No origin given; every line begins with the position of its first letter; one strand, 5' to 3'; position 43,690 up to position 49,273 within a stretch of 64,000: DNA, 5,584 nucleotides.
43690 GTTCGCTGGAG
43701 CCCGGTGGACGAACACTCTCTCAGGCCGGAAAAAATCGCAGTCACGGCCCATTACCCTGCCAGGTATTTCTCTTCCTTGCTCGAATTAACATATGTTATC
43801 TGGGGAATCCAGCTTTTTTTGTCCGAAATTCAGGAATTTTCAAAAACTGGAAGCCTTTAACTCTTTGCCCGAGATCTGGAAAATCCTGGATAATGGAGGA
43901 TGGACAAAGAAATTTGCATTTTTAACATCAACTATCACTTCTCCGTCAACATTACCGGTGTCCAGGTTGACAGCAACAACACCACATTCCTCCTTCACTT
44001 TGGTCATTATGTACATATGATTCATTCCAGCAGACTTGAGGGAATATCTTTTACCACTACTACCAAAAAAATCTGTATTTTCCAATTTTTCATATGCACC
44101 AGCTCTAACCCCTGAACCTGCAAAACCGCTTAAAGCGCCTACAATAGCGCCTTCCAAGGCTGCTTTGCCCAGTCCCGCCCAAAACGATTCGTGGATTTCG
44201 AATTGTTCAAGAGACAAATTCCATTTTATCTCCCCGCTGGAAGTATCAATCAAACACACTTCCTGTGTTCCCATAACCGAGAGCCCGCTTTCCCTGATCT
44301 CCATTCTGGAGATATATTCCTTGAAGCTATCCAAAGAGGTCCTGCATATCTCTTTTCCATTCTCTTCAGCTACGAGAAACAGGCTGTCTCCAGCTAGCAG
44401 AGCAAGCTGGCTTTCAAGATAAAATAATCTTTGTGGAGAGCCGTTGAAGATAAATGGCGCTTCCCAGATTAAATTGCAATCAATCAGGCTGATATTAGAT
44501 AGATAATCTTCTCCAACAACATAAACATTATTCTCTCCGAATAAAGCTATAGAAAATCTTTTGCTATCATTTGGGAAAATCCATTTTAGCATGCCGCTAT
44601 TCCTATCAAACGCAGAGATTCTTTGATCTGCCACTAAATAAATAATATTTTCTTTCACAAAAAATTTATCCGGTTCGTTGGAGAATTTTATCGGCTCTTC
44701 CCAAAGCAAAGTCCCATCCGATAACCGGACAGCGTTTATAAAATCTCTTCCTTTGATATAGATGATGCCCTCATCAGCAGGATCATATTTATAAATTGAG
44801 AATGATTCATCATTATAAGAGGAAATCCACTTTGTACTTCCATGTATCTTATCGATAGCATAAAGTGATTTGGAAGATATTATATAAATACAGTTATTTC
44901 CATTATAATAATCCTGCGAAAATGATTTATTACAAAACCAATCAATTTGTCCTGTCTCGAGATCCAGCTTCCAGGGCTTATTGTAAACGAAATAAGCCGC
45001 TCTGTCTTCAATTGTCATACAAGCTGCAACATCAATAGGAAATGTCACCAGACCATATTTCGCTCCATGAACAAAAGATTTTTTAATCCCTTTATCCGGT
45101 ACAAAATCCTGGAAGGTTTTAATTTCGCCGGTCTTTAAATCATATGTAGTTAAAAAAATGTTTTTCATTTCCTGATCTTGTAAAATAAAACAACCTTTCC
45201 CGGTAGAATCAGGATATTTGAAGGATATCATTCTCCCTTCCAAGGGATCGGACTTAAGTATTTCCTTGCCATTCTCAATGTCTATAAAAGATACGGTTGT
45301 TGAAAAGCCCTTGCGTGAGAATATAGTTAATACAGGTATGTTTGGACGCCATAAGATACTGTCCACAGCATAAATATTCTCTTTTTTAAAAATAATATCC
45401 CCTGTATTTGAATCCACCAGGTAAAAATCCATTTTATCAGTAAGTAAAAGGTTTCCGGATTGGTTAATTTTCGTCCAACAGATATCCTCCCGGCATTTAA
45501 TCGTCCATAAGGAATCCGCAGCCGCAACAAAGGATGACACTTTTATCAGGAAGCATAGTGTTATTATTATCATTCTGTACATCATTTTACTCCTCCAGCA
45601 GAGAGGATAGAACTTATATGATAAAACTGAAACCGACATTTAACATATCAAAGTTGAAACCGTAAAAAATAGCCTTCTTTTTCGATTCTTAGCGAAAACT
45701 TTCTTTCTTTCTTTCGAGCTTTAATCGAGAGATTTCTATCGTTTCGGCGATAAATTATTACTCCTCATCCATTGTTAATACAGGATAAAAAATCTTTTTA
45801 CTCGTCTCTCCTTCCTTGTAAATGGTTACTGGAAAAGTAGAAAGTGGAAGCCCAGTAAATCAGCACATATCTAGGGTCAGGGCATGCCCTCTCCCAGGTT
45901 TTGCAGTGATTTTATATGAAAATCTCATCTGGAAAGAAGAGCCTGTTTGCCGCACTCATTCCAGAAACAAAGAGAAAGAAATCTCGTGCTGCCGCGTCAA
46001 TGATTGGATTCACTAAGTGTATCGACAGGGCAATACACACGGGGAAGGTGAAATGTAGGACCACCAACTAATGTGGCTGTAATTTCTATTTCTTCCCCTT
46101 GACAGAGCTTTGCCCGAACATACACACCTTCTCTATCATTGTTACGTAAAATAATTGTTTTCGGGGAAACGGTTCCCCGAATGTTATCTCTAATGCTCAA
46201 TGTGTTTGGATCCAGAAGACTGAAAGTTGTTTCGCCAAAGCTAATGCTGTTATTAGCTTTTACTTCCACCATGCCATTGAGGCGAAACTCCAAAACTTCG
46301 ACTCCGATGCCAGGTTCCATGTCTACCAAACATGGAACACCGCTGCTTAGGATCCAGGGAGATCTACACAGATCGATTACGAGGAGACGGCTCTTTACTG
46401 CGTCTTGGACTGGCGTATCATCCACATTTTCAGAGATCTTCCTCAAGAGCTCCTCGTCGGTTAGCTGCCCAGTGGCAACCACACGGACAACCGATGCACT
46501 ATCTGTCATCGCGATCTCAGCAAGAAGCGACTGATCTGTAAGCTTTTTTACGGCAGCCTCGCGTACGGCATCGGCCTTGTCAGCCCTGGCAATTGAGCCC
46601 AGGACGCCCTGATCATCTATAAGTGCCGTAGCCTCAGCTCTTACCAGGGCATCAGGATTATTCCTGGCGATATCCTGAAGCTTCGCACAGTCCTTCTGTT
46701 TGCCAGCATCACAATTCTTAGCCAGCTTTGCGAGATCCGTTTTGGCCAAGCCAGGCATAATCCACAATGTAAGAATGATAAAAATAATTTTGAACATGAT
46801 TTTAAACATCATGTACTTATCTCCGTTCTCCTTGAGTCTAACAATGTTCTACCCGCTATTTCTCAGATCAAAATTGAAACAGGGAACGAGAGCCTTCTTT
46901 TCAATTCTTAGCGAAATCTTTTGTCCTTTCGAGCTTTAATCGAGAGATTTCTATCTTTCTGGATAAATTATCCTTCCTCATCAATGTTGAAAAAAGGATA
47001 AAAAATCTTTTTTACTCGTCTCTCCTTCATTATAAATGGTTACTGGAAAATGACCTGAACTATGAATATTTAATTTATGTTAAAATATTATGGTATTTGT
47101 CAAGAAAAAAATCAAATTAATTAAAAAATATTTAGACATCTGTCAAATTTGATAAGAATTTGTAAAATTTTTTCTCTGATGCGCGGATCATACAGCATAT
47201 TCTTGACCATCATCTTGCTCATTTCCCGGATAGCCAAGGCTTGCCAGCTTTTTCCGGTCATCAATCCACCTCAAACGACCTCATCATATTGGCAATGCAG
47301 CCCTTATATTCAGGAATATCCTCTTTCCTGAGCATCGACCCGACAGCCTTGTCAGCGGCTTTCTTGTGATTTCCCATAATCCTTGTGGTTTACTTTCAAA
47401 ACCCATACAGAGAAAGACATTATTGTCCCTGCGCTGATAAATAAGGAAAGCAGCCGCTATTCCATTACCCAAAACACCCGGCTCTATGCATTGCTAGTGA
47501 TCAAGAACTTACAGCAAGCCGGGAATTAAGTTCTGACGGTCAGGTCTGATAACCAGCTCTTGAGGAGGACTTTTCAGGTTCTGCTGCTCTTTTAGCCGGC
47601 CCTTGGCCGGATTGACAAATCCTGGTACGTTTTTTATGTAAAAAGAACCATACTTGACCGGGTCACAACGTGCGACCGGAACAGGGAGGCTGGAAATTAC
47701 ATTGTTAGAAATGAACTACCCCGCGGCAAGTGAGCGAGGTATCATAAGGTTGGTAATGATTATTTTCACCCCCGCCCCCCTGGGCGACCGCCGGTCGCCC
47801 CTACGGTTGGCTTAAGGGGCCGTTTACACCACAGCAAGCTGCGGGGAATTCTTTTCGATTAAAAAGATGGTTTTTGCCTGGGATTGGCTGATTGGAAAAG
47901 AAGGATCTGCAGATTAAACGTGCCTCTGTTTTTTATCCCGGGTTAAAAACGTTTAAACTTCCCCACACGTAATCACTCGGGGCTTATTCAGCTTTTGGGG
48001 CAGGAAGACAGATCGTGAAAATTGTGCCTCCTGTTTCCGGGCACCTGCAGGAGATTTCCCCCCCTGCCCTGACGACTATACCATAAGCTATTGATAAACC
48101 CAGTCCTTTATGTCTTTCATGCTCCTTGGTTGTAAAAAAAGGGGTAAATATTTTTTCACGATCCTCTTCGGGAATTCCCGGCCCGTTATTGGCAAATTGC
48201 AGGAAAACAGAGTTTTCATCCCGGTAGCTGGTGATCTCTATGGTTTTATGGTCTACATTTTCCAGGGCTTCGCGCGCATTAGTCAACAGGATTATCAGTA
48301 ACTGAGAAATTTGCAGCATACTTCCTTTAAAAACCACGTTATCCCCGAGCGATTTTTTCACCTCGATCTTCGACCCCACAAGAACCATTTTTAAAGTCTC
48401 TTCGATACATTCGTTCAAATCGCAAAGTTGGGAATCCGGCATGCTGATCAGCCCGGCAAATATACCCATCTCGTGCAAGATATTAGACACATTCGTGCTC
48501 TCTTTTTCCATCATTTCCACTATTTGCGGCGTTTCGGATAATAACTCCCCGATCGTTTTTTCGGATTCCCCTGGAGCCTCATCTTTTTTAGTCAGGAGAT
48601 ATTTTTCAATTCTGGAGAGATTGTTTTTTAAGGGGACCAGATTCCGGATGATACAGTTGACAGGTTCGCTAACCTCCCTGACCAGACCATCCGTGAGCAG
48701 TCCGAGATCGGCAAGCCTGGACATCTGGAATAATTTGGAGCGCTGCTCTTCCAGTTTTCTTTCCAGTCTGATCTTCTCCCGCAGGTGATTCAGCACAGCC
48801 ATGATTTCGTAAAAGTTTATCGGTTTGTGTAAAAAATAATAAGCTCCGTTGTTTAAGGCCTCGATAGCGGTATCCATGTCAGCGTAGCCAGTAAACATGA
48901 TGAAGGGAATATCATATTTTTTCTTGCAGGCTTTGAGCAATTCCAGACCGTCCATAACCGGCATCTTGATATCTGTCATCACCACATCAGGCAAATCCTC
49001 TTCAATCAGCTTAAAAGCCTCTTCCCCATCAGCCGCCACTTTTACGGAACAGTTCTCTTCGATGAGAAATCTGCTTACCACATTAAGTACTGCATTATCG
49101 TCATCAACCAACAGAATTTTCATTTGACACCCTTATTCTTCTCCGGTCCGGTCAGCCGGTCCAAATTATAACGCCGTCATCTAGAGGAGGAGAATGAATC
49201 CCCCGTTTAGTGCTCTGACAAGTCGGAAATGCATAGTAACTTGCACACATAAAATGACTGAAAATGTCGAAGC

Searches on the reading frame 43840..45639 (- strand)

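Call 74: search_protein_families(library=pfam, proteins=[window:43840-45639:-], max_evalue=0.01)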
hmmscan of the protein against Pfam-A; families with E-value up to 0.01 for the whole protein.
window:43840-45639:- (599 aa): 3 families
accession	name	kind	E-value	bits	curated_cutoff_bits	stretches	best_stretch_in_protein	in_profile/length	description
PF13360.13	PQQ_2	-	2.6e-09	37.5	27.6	1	257-398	3-148/233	Outer membrane protein assembly factor BamB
PF25293.1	Beta-prop_EMC1_N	-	7.6e-07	29.5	34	0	298-389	84-183/219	EMC1 N-terminal beta-propeller domain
PF23727.1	Beta-prop_FAM234A_B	-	2.7e-06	26.6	26.4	0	408-479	263-333/467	FAM234A/B beta-propeller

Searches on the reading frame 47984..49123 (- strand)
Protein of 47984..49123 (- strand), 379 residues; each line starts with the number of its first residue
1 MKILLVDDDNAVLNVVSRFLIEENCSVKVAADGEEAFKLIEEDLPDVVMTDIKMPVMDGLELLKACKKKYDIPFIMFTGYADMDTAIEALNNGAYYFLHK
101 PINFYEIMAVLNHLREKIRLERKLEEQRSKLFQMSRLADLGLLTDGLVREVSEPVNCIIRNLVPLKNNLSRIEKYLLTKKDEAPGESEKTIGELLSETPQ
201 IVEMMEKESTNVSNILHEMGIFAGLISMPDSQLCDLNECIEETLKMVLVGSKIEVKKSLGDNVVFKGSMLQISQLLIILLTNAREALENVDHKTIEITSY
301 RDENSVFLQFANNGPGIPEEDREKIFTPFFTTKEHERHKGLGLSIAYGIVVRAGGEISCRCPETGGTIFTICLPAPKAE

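Call 74: search_protein_families(library=pfam, proteins=[window:47984-49123:-], max_evalue=0.01)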
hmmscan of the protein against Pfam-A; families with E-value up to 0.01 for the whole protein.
window:47984-49123:- (379 aa): 3 families
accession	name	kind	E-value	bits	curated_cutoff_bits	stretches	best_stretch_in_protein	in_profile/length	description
PF00072.30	Response_reg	-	2.5e-28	98.9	30.2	1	3-111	1-110/111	Response regulator receiver domain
PF02518.31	HATPase_c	-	8.7e-20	71.7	26.4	1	271-376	5-110/111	Histidine kinase-, DNA gyrase B-, and HSP90-like ATPase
PF14501.12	HATPase_c_5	-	2.1e-10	40.9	22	1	269-359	3-88/102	GHKL domain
